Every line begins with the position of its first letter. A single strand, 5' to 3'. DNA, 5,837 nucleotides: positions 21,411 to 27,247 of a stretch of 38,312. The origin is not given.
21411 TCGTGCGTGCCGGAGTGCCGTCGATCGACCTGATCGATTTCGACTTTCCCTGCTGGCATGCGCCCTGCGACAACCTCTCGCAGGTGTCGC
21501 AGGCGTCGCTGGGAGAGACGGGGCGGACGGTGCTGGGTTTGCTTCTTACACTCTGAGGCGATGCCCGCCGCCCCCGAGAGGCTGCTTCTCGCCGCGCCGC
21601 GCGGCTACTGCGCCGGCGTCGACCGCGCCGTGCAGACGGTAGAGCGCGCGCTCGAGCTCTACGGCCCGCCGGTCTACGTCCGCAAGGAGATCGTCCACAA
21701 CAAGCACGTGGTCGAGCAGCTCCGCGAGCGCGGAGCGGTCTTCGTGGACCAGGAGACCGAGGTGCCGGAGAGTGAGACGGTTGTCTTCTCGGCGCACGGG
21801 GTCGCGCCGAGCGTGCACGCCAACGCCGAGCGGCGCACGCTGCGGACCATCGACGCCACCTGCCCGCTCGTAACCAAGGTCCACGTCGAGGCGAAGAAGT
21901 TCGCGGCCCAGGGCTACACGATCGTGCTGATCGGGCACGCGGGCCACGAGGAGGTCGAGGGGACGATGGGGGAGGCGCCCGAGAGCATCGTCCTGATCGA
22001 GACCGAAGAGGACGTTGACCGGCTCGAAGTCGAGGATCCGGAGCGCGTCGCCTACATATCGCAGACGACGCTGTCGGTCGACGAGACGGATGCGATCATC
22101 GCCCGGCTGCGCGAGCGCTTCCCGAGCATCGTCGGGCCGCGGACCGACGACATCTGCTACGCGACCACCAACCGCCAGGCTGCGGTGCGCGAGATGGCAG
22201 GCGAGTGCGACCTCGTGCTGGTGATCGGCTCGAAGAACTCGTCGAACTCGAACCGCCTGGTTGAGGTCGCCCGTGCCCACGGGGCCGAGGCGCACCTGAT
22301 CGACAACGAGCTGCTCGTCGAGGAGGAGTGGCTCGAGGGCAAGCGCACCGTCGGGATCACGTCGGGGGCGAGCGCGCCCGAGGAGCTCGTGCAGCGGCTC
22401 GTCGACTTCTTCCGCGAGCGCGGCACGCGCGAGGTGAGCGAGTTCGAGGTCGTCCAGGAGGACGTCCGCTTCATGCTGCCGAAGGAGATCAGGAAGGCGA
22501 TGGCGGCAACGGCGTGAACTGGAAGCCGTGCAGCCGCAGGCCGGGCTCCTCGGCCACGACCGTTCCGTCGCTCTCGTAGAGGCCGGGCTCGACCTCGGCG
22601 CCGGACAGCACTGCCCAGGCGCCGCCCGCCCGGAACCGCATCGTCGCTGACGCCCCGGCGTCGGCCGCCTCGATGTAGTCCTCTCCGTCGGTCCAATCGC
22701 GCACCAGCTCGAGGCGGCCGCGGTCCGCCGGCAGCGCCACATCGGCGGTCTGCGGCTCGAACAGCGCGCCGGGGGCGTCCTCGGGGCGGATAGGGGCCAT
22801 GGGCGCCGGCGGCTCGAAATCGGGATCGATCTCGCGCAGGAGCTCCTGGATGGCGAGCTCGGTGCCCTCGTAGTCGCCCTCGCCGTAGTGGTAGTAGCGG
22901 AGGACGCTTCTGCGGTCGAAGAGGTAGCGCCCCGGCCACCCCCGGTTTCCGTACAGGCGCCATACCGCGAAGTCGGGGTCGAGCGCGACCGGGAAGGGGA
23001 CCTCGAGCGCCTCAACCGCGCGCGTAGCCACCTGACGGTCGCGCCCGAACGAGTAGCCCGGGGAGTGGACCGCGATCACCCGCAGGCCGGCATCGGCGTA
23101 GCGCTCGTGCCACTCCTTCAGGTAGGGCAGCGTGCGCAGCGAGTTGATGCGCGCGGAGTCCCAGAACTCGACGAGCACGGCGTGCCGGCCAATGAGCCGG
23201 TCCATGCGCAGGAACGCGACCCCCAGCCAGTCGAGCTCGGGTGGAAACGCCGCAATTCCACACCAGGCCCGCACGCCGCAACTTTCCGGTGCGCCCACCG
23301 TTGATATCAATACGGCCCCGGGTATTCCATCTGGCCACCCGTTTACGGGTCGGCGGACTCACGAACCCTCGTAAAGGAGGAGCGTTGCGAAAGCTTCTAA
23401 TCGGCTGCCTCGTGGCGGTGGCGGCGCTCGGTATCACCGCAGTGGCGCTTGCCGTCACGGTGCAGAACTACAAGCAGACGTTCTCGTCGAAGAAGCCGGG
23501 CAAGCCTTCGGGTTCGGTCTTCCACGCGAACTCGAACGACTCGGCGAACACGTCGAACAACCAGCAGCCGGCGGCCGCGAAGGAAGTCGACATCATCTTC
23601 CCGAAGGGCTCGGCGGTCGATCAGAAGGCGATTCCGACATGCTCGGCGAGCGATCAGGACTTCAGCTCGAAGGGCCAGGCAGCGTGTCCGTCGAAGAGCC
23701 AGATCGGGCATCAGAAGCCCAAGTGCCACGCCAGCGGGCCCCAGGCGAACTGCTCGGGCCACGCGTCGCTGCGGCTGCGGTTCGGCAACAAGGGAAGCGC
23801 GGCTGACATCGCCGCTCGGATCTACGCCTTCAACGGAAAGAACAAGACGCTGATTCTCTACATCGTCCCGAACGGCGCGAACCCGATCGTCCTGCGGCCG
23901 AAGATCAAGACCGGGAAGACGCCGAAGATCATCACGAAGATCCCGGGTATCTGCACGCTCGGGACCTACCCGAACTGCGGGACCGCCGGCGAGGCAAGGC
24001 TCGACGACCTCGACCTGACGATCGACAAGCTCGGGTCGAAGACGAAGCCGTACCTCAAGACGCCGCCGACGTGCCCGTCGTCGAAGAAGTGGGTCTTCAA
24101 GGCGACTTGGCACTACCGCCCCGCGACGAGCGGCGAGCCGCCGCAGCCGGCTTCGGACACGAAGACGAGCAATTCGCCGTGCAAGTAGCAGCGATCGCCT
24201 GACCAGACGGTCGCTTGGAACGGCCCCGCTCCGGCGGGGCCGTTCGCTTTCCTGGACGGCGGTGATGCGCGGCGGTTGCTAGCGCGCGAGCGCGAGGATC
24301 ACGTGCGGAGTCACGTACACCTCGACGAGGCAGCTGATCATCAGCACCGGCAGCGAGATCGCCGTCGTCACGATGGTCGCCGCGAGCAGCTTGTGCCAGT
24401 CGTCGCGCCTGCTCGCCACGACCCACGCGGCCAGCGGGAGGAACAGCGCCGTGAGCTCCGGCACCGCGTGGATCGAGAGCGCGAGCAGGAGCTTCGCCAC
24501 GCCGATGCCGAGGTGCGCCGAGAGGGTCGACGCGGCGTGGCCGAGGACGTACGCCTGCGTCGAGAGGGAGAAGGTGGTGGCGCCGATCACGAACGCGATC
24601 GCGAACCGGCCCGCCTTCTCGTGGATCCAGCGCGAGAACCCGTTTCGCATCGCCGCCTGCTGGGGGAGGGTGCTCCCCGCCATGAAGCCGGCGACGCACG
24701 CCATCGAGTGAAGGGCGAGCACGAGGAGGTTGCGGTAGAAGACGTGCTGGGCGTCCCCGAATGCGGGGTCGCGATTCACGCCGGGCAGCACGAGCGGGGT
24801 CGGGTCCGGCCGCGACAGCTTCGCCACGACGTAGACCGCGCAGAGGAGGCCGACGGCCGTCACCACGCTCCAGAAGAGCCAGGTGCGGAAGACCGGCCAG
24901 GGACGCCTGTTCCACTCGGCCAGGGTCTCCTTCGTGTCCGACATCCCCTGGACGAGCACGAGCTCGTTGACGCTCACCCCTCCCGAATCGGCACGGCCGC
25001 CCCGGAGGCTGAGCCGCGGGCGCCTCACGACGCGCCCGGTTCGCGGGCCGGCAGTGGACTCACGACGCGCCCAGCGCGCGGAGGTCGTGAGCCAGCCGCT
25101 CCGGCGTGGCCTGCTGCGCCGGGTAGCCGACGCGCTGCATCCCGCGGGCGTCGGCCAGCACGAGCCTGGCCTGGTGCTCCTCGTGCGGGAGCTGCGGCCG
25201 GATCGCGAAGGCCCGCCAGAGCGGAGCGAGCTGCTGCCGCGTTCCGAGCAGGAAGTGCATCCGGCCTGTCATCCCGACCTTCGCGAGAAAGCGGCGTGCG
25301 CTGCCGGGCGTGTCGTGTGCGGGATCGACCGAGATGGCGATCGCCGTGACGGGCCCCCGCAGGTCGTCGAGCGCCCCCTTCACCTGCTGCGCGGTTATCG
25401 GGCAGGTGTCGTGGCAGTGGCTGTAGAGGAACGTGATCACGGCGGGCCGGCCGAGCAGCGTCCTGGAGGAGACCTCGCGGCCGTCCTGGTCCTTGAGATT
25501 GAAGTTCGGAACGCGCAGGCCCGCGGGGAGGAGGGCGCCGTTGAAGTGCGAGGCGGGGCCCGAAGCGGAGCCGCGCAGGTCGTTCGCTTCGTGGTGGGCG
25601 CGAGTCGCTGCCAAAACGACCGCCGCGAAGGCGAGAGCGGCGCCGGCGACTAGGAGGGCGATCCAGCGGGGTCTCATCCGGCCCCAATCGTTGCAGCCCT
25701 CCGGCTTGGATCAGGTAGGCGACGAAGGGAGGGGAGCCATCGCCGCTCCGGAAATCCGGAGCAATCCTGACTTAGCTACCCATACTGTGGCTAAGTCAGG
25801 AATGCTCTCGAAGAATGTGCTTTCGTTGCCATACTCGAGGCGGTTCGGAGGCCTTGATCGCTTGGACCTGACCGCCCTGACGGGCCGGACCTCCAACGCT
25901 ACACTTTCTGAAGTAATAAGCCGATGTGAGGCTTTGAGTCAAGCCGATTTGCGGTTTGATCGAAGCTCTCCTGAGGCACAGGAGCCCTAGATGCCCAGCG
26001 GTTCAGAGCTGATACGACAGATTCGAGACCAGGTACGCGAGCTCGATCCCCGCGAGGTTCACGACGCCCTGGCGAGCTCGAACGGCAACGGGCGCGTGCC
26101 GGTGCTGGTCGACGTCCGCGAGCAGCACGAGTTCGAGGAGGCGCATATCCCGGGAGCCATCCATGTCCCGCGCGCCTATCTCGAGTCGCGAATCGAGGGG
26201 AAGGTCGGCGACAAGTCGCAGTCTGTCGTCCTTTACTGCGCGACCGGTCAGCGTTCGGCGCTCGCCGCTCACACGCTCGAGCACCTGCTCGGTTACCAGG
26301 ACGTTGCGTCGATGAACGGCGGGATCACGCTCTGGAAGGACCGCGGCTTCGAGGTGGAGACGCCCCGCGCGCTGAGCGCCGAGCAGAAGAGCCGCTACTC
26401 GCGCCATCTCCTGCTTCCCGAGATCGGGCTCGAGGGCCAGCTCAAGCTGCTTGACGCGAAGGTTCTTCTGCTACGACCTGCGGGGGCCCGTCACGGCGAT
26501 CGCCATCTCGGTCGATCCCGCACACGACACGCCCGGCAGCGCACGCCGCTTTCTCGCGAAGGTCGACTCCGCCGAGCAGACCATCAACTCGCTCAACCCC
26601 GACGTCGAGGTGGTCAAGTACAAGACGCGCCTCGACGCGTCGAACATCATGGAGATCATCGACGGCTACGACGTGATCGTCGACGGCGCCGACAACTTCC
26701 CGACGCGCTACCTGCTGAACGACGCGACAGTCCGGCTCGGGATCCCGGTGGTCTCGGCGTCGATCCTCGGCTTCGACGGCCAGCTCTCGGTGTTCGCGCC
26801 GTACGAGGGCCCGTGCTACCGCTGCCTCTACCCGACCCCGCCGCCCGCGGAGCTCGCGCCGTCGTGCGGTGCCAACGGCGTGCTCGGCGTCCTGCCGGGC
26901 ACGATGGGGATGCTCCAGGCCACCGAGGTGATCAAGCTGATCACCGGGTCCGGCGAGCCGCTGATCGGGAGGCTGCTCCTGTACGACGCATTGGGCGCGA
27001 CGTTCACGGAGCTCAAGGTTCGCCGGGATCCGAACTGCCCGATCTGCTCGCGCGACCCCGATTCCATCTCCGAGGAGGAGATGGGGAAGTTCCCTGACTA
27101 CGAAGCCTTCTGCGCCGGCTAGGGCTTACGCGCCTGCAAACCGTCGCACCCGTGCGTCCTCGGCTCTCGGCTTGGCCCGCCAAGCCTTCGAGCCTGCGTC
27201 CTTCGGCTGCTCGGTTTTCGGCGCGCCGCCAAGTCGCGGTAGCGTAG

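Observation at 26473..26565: E1 (MoeZ-like) gene destroyed by a perfect 93-bp inverted copy of an internal segment of the neighbouring SCO gene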

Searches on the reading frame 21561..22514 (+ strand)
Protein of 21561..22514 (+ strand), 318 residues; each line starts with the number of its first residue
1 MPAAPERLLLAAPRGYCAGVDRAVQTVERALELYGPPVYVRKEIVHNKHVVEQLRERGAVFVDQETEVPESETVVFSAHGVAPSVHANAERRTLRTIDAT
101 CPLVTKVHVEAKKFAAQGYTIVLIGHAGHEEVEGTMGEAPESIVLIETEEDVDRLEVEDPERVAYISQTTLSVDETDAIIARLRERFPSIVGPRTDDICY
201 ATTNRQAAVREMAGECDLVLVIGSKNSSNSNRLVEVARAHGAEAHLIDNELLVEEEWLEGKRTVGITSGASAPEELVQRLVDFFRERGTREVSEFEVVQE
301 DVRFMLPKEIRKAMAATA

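Call 7: search_protein_families(library=pfam, proteins=[window:21561-22514:+])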
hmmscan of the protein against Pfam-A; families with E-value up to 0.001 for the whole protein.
window:21561-22514:+ (318 aa): 1 family
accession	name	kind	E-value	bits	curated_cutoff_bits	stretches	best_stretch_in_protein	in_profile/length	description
PF02401.23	LYTB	-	5.6e-99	331.2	24.5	1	9-283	2-265/267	LytB protein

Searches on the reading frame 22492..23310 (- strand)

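Call 7: search_protein_families(library=pfam, proteins=[window:22492-23310:-])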
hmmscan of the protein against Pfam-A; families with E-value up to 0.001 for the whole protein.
window:22492-23310:- (273 aa): 2 families
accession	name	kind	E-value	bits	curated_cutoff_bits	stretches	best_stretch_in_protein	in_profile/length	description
PF00578.27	AhpC-TSA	-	5.8e-06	26.7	26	1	45-139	28-123/124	AhpC/TSA family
PF08534.16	Redoxin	-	0.00021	21.5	26.6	1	61-146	48-137/148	Redoxin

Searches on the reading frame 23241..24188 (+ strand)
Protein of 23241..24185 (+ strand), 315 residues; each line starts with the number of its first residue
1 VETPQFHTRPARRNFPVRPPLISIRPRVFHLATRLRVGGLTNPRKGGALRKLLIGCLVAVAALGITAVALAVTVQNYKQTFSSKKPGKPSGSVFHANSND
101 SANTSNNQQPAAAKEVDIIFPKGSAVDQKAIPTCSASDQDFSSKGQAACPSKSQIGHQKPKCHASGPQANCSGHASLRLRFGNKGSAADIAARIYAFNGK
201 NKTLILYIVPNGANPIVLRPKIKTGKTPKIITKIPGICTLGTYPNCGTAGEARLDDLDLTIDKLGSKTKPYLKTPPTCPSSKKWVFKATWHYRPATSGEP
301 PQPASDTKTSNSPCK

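Call 7: search_protein_families(library=pfam, proteins=[window:23241-24185:+])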
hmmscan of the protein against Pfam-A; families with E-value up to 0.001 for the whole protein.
window:23241-24185:+ (315 aa): 0 families

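Call 19: find_encoding_contigs(protein=window:23385-24188:+, flank=10000, max_places=10)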
Protein window:23385-24188:+ (267 aa): 11 contigs read that carry it; 10 places shown.
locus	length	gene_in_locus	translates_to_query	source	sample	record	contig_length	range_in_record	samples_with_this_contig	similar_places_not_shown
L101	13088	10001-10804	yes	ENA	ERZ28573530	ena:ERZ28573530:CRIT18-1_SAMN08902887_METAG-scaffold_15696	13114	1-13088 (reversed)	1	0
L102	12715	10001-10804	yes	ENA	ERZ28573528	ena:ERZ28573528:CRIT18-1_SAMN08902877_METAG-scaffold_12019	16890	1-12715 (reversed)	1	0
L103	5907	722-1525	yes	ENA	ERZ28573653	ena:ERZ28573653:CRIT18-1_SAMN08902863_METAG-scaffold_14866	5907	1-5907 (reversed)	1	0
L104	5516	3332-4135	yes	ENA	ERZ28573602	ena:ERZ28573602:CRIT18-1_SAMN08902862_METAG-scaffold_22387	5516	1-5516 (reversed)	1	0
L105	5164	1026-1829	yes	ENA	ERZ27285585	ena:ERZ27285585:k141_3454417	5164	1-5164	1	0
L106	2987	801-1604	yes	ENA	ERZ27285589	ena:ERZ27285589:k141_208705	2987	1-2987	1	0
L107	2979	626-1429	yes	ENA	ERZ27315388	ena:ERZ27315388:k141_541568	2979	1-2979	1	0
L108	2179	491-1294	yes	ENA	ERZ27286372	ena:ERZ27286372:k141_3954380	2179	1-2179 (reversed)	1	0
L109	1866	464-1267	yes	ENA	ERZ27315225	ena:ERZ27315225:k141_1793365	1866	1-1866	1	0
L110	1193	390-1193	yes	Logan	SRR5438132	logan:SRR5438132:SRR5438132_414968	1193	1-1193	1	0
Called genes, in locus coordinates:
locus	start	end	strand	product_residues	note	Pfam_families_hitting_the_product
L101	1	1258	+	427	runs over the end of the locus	?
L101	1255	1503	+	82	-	PF02609:Exonuc_VII_S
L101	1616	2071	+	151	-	-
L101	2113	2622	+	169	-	PF00565:SNase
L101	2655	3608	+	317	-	-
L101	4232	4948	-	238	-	-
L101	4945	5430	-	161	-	PF04186:FxsA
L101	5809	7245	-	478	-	PF03007:WS_DGAT_cat, PF06974:WS_DGAT_C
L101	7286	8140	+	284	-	PF04389:Peptidase_M28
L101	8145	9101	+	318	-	PF02401:LYTB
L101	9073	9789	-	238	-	PF00578:AhpC-TSA (weak)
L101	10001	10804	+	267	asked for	-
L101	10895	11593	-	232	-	PF01944:SpoIIM (faint)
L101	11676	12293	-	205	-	PF00578:AhpC-TSA (weak), PF02630:SCO1-SenC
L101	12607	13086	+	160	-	?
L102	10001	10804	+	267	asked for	-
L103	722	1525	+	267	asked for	-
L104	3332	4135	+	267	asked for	-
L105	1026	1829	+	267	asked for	-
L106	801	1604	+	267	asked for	-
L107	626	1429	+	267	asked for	-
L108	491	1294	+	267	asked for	-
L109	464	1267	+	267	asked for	-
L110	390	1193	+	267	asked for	?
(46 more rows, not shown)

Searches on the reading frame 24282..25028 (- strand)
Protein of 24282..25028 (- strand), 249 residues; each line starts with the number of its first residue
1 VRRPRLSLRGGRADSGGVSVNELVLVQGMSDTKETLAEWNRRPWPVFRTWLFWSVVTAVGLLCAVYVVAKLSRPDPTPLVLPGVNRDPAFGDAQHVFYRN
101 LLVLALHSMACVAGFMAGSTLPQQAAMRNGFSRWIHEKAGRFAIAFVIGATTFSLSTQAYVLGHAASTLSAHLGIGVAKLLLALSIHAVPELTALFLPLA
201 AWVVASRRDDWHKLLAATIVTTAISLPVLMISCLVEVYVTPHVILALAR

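Call 7: search_protein_families(library=pfam, proteins=[window:24282-25028:-])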
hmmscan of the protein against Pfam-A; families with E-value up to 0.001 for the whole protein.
window:24282-25028:- (249 aa): 1 family
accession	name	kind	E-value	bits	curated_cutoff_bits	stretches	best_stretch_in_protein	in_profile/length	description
PF01944.22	SpoIIM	-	2.1e-07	31.5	26.9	1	138-241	51-163/163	Stage II sporulation protein M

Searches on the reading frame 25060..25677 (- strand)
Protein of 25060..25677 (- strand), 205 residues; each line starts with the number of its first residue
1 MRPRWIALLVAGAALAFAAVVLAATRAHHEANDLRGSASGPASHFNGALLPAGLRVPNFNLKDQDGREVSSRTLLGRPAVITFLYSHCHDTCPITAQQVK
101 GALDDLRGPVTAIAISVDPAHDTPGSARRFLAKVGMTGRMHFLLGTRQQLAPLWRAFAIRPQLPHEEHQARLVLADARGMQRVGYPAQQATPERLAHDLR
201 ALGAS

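Call 7: search_protein_families(library=pfam, proteins=[window:25063-25677:-])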
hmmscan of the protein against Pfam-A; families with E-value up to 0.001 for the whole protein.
window:25063-25677:- (205 aa): 3 families
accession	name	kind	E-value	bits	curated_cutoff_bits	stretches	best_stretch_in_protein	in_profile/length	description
PF02630.20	SCO1-SenC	-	3.1e-20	72.9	22.8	1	58-169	3-115/134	SCO1/SenC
PF00578.27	AhpC-TSA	-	1.6e-06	28.5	26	1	53-135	2-81/124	AhpC/TSA family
PF08534.16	Redoxin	-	0.00071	19.8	26.6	1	52-144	2-92/148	Redoxin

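Call 9: find_encoding_contigs(protein=window:25060-25677:-, flank=5000, max_places=10)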
Protein window:25060-25677:- (205 aa): 23 contigs read that carry it; 10 places shown.
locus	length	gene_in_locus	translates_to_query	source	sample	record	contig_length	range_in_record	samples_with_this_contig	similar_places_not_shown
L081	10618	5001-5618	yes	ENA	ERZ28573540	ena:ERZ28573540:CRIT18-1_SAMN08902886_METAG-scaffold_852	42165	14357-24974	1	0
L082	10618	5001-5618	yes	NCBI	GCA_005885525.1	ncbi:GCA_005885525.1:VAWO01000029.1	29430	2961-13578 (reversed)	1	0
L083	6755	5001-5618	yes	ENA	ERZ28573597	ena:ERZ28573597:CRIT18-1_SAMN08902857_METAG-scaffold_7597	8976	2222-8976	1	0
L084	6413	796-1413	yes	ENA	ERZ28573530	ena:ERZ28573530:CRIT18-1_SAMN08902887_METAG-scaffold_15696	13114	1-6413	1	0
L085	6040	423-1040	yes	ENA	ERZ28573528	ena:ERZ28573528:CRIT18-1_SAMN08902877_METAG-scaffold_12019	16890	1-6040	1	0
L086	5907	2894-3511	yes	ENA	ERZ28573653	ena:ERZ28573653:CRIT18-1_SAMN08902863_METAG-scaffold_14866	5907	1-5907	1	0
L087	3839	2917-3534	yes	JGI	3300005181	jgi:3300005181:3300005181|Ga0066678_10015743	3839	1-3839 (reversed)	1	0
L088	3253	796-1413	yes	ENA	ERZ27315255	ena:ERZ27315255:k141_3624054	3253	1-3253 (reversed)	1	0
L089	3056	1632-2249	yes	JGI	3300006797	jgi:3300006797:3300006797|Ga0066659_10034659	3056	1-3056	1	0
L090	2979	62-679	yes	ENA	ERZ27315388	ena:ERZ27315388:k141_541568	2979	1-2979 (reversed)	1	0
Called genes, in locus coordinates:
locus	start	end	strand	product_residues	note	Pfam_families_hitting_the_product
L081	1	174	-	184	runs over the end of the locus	-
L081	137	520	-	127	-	PF14464:Prok-JAB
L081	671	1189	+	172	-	PF13668:Ferritin_2, PF14530:DUF4439 (weak)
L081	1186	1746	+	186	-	PF13668:Ferritin_2 (weak)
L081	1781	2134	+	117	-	PF02416:TatA_B_E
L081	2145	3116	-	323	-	PF00291:PALP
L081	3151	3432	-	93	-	PF02597:ThiS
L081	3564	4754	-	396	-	PF00581:Rhodanese, PF00899:ThiF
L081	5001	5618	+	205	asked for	PF00578:AhpC-TSA (weak), PF02630:SCO1-SenC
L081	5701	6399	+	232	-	PF01944:SpoIIM (faint)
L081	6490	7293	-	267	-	-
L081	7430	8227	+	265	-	-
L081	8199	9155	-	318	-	PF02401:LYTB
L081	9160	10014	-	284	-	PF04389:Peptidase_M28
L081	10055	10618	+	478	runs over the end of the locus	PF03007:WS_DGAT_cat, PF06974:WS_DGAT_C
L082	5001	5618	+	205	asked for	PF00578:AhpC-TSA (weak), PF02630:SCO1-SenC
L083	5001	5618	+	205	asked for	PF00578:AhpC-TSA (weak), PF02630:SCO1-SenC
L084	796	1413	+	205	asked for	PF00578:AhpC-TSA (weak), PF02630:SCO1-SenC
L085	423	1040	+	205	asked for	PF00578:AhpC-TSA (weak), PF02630:SCO1-SenC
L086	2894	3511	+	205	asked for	PF00578:AhpC-TSA (weak), PF02630:SCO1-SenC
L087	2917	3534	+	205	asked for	PF00578:AhpC-TSA (weak), PF02630:SCO1-SenC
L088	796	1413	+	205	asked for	PF00578:AhpC-TSA (weak), PF02630:SCO1-SenC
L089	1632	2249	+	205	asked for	PF00578:AhpC-TSA (weak), PF02630:SCO1-SenC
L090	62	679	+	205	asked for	PF00578:AhpC-TSA (weak), PF02630:SCO1-SenC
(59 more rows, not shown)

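Call 62: search_protein_families(library=ncbifam, proteins=[window:25063-25677:-, L081:7430-8224:+], max_evalue=0.00001)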
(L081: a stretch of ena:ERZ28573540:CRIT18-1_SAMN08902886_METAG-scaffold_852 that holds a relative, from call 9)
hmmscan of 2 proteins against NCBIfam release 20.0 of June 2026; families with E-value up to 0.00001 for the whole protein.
window:25063-25677:- (205 aa): 0 families

L081:7430-8224:+ (265 aa): 1 family
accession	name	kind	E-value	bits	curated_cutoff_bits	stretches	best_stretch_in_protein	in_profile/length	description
NF002854.0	PRK03147.1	subfamily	1.7e-07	31.3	170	1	35-156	63-175/176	thiol-disulfide oxidoreductase ResA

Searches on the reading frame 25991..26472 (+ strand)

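Call 7: search_protein_families(library=pfam, proteins=[window:25991-26472:+])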
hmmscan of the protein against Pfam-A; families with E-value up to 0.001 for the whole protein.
window:25991-26472:+ (160 aa): 1 family
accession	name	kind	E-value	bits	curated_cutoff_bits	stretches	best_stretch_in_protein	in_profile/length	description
PF00581.25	Rhodanese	-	1.7e-21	77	22.2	1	32-117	10-101/102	Rhodanese-like domain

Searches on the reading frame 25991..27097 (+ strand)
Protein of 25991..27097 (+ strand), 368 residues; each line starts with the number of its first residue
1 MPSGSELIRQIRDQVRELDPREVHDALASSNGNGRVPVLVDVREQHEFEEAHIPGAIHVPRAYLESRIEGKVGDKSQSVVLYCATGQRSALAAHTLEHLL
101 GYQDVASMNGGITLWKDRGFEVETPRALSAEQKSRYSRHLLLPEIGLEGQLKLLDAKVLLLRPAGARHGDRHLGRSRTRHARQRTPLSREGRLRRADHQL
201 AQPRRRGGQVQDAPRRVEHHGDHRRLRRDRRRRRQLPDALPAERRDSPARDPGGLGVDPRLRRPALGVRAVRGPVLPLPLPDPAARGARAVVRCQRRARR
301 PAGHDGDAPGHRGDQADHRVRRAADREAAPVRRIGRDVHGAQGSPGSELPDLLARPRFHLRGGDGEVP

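Call 12: find_encoding_contigs(protein=window:25991-27097:+, flank=10000, max_places=10)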
Protein window:25991-27097:+ (368 aa): no gene with exactly this product is on record in the collection.

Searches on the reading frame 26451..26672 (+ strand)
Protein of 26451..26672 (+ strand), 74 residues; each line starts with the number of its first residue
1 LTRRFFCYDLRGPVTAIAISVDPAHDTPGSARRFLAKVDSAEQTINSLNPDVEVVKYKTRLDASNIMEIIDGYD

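Call 49: find_homologous_proteins(query=window:26451-26672:+, max_evalue=0.001)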
Query window:26451-26672:+ (74 aa): 6 proteins with E <= 0.001 among 7 candidates.
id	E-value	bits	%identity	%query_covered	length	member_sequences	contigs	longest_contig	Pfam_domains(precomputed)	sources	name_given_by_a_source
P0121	3.4e-11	61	85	54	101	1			PF00899.28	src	-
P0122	1.0e-9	56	72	58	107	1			PF00899.28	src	-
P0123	1.8e-9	55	71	61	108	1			PF00899.28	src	-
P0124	5.9e-9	54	81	50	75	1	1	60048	PF00899.28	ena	-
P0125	9.1e-9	53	75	54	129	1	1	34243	PF00899.28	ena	-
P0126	1.1e-6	46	81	43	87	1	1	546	PF00899.28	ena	-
